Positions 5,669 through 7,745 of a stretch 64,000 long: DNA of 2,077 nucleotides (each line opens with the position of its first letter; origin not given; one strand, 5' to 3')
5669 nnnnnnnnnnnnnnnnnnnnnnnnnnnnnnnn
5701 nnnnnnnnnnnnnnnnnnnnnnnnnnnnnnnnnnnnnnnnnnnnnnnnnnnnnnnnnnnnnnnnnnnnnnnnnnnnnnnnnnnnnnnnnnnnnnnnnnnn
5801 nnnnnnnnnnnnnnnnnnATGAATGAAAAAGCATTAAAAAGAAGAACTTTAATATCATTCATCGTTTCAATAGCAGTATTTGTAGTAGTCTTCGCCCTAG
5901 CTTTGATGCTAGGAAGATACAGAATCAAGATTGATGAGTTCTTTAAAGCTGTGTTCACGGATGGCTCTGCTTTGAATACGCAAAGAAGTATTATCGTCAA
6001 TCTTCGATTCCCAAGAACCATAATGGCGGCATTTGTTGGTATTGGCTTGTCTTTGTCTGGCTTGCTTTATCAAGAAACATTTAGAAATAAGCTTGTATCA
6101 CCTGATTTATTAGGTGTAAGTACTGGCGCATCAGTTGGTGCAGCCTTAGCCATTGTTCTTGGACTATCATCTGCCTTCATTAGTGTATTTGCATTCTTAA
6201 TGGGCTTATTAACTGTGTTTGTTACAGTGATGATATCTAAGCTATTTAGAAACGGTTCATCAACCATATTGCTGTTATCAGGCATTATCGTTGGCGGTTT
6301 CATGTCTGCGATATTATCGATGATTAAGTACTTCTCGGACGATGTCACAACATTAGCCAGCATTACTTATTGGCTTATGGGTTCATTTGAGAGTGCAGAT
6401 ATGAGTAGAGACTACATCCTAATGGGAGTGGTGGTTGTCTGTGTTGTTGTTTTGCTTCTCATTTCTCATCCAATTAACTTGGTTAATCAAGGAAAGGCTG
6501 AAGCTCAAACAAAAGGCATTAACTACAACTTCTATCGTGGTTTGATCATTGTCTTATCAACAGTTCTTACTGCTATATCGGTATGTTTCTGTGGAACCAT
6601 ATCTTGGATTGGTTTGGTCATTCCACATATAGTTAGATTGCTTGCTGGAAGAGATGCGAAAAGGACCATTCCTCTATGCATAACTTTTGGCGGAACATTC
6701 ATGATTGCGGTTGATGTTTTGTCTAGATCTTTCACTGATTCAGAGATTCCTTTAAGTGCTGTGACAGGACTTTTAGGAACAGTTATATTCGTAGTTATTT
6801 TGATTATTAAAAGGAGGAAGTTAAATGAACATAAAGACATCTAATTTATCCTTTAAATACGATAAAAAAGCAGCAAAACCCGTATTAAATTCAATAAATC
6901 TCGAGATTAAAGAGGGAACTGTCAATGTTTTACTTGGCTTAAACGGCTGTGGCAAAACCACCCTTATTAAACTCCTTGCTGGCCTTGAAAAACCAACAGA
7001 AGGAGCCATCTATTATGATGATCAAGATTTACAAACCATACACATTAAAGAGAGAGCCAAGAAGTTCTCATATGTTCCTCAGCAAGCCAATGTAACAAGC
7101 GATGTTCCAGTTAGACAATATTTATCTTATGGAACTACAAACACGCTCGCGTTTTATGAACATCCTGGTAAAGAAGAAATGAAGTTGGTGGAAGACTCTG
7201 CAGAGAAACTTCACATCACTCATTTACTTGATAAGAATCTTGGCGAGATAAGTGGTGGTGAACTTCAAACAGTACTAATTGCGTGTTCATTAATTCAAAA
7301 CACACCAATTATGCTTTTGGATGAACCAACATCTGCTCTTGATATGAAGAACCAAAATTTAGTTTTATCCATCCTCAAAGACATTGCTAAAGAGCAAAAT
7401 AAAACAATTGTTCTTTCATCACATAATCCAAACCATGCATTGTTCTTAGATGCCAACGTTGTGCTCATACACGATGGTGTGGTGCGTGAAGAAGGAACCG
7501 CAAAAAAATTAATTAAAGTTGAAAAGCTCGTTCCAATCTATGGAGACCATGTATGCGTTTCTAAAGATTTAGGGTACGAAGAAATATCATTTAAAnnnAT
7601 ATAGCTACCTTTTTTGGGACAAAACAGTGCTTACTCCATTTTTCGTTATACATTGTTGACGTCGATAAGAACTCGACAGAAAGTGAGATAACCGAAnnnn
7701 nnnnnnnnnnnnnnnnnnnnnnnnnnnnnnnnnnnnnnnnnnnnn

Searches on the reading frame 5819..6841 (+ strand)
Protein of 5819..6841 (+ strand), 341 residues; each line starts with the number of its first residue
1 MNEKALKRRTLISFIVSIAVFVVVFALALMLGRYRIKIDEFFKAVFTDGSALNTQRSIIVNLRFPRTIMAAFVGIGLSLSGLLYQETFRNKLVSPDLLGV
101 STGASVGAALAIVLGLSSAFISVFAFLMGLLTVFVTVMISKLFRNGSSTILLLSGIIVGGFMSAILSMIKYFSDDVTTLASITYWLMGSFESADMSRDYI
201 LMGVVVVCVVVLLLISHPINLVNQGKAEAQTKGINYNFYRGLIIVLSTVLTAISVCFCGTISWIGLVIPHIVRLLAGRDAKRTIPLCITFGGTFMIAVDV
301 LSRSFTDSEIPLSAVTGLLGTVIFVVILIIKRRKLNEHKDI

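Call 21: search_protein_families(library=phrogs, proteins=[window:5819-6841:+], max_evalue=0.001)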
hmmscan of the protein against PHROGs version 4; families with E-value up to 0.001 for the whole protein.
window:5819-6841:+ (341 aa): 1 family
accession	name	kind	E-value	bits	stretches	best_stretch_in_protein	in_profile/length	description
phrog_12197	-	unknown function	1.3e-74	252.3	1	6-333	9-345/347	-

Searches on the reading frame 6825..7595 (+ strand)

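Call 21: search_protein_families(library=phrogs, proteins=[window:6825-7595:+], max_evalue=0.001)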
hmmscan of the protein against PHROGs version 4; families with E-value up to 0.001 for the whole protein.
window:6825-7595:+ (257 aa): 10 families
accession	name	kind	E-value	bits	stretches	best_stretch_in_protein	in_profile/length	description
phrog_293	-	moron, auxiliary metabolic gene and host takeover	2.4e-59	202.3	1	3-230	137-357/1058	ABC transporter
phrog_2392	-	moron, auxiliary metabolic gene and host takeover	5.8e-41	141.6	2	3-92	480-568/726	ABC transporter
phrog_3940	-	unknown function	3.6e-09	37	0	160-200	254-294/537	-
phrog_23675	-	unknown function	3.9e-09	37.5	1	137-229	34-125/143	-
phrog_77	-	DNA, RNA and nucleotide metabolism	7.2e-08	32.4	1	159-228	889-959/967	SbcC-like subunit of palindrome specific endonuclease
phrog_4747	-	unknown function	1e-06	29.1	1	26-107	17-105/610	-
phrog_7507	-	unknown function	9.7e-06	26.1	1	24-78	18-71/483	-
phrog_21263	-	unknown function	1.5e-05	24.3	1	136-206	822-894/940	-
phrog_9802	-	unknown function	3.3e-05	24.1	0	30-65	24-53/438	-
phrog_8066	-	unknown function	7.8e-05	22.7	0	130-202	351-426/522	-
